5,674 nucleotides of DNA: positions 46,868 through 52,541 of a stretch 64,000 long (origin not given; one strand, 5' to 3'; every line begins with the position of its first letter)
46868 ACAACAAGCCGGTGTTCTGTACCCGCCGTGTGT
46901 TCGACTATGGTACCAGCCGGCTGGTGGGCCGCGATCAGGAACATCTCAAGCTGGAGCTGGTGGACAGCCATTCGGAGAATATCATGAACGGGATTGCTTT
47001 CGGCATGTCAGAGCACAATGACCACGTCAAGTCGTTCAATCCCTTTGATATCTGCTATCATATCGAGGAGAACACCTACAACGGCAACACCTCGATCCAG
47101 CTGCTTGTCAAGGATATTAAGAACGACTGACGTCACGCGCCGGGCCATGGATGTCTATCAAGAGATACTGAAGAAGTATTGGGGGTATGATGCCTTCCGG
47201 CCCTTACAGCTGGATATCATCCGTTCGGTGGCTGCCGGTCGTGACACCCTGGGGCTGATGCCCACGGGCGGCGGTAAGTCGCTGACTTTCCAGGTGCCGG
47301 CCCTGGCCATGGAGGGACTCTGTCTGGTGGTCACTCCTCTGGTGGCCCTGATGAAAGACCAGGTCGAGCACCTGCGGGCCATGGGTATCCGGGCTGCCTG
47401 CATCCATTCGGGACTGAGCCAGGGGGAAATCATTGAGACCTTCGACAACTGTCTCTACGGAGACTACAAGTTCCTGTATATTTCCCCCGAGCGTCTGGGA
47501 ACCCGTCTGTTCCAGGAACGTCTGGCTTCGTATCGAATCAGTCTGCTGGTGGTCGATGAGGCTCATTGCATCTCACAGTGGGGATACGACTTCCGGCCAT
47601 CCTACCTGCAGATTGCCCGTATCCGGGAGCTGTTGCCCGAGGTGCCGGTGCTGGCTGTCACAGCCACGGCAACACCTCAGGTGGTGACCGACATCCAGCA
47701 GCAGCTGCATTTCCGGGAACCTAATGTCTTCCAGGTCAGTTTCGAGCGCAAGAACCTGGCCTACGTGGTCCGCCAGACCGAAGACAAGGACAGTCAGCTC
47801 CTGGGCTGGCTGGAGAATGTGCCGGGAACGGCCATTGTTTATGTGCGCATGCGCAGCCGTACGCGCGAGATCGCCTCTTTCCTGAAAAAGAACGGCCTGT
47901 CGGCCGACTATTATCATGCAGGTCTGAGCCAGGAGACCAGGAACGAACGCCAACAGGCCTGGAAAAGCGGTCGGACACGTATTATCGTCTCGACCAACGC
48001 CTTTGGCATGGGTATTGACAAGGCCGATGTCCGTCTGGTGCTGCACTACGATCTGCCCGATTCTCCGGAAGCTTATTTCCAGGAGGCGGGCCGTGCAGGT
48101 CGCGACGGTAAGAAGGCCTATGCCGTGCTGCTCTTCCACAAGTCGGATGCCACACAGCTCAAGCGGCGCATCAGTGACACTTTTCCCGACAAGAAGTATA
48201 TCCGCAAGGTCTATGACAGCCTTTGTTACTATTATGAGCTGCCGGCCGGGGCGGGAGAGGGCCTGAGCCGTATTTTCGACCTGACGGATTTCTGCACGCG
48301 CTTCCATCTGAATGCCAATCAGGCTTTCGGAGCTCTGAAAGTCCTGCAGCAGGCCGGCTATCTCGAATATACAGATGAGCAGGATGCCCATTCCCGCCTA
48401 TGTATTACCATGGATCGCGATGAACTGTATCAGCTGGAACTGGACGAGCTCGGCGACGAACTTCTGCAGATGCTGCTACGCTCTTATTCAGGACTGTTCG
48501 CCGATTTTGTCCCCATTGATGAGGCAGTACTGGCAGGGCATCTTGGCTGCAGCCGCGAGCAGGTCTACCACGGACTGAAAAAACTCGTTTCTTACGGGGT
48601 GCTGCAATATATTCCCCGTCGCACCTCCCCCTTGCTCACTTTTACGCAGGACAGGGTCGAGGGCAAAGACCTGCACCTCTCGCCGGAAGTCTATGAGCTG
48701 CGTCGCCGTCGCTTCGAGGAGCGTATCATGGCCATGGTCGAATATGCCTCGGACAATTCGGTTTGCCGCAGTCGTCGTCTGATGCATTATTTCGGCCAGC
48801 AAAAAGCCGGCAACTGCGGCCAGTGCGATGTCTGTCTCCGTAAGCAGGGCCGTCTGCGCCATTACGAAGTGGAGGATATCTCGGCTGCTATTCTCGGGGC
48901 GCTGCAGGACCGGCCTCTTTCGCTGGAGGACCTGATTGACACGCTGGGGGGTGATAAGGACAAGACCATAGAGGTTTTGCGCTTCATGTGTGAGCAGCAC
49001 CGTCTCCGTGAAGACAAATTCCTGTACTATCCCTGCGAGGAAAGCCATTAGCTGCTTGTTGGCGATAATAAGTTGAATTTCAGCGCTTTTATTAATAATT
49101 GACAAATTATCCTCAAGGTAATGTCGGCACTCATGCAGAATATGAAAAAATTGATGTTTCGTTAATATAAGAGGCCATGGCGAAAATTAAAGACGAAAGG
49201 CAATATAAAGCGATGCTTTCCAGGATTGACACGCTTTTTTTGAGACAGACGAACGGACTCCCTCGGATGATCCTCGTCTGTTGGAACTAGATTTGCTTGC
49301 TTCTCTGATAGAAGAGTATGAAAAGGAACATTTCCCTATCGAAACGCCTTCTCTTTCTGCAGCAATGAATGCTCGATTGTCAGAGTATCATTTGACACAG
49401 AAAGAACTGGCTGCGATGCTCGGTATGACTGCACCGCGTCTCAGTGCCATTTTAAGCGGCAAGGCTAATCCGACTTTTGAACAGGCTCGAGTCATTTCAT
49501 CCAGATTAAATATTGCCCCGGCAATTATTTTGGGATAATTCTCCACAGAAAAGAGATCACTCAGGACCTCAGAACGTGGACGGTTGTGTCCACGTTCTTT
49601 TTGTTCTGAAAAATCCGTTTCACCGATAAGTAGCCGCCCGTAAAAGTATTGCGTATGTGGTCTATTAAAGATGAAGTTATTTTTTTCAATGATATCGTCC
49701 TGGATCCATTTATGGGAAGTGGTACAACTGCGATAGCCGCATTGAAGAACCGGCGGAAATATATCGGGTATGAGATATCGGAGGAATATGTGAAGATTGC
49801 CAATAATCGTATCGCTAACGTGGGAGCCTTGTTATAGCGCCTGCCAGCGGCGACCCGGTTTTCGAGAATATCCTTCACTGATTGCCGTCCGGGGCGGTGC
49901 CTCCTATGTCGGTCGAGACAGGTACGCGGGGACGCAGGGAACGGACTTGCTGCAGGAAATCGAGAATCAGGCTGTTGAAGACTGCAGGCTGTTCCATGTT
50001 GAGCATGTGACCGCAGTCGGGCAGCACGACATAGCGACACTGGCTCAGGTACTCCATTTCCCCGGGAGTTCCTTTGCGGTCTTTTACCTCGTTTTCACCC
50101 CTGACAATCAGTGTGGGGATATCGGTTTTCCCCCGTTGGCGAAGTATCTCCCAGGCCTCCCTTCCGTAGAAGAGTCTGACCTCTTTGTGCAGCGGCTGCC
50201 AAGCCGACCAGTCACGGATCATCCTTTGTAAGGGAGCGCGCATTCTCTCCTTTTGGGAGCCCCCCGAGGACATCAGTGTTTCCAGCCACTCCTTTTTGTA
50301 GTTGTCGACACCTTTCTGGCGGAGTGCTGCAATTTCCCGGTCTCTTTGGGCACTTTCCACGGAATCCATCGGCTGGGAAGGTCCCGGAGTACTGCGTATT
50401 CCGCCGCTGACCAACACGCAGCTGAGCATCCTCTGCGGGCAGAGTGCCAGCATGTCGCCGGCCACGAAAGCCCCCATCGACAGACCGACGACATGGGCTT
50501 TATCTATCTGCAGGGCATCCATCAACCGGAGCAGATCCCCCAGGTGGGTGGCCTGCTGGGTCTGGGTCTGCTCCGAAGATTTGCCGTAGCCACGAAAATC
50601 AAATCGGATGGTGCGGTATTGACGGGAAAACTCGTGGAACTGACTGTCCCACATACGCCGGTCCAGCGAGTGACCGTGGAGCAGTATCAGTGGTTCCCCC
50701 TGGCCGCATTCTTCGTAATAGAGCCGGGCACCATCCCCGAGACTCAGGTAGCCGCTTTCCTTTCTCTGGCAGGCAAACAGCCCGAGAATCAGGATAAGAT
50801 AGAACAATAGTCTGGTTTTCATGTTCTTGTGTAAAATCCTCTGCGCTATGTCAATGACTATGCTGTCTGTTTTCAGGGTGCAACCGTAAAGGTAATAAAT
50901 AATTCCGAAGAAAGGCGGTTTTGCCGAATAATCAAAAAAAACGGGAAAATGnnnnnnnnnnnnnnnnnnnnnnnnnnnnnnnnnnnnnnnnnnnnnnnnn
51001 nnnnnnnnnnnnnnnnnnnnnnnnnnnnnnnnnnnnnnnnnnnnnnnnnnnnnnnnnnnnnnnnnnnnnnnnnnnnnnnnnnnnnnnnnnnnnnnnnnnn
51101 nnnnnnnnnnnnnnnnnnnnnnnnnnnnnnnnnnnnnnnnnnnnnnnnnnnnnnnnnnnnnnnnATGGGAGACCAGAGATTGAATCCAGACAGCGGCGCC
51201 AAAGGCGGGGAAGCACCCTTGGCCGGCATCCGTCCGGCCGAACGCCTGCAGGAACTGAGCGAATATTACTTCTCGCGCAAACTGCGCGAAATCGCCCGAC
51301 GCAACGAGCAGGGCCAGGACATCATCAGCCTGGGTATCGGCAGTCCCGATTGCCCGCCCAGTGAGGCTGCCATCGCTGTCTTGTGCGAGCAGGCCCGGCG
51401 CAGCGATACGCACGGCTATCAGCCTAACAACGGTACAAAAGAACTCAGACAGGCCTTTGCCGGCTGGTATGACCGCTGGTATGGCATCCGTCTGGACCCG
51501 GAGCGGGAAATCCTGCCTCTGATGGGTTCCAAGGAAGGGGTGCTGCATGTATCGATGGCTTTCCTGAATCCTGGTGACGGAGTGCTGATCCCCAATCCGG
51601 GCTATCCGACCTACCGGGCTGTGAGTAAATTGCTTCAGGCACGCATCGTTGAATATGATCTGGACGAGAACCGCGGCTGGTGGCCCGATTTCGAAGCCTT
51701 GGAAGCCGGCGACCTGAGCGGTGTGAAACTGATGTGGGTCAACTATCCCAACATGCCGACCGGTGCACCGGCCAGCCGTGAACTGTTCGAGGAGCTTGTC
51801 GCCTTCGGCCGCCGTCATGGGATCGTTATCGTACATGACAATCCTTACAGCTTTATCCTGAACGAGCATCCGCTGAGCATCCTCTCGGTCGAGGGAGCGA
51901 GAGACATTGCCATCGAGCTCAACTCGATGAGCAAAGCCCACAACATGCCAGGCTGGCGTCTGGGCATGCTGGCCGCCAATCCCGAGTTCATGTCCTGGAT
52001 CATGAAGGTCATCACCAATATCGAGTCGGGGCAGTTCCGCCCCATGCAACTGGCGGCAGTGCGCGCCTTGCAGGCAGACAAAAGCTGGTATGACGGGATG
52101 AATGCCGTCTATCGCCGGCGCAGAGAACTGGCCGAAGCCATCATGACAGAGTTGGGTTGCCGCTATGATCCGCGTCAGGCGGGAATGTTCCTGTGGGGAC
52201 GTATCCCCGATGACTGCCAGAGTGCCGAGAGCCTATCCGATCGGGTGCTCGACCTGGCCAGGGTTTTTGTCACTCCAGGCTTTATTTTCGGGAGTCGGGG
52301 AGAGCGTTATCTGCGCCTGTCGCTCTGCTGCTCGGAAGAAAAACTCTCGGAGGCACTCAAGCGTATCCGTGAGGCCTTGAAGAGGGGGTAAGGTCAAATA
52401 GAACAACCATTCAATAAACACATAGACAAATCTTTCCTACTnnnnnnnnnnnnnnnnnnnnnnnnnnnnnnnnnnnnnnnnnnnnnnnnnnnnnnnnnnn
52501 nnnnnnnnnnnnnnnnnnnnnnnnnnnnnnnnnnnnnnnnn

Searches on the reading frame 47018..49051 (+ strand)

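Call 68: search_protein_families(library=pfam, proteins=[window:47018-49051:+], max_evalue=0.0001)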
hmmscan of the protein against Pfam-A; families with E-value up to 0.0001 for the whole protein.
window:47018-49051:+ (677 aa): 4 families
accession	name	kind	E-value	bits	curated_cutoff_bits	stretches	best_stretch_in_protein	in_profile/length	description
PF00270.35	DEAD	-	1.9e-26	93.2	26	1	61-224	1-165/167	DEAD/DEAH box helicase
PF00271.37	Helicase_C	-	2.1e-26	92.8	23.5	1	265-364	11-110/110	Helicase conserved C-terminal domain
PF16124.10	RecQ_Zn_bind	-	1.4e-10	42.2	25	1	560-607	18-66/66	RecQ zinc-binding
PF04851.21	ResIII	-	2.5e-05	24.7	22.5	1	62-218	6-162/164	Type III restriction enzyme, res subunit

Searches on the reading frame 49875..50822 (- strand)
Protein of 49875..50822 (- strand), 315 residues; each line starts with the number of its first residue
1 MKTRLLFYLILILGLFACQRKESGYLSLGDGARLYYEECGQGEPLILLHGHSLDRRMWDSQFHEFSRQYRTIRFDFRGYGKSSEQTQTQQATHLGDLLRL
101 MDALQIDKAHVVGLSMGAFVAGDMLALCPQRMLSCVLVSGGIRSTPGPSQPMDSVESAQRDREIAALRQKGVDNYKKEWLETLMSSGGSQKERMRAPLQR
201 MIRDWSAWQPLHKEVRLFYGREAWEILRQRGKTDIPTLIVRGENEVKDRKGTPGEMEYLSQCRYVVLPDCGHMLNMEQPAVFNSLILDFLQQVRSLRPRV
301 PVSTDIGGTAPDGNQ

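Call 68: search_protein_families(library=pfam, proteins=[window:49875-50822:-], max_evalue=0.0001)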
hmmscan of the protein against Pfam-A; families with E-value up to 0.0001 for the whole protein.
window:49875-50822:- (315 aa): 3 families
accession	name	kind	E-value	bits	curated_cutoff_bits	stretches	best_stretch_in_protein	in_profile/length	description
PF00561.26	Abhydrolase_1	-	9.7e-24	84.8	25.8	1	44-279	2-245/245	alpha/beta hydrolase fold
PF12697.13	Abhydrolase_6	-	1.8e-21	78.2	26.3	1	45-283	1-215/217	Alpha/beta hydrolase family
PF12146.15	Hydrolase_4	-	4.3e-07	29.9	27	1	47-277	9-237/239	Serine aminopeptidase, S33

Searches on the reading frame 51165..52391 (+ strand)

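Call 7: search_protein_families(library=pfam, proteins=[window:51165-52391:+], max_evalue=0.001)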
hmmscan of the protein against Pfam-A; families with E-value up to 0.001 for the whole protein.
window:51165-52391:+ (408 aa): 1 family
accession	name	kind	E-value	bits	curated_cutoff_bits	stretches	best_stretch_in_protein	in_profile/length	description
PF00155.27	Aminotran_1_2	-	1.7e-58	199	19.7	1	52-401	2-361/361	Aminotransferase class I and II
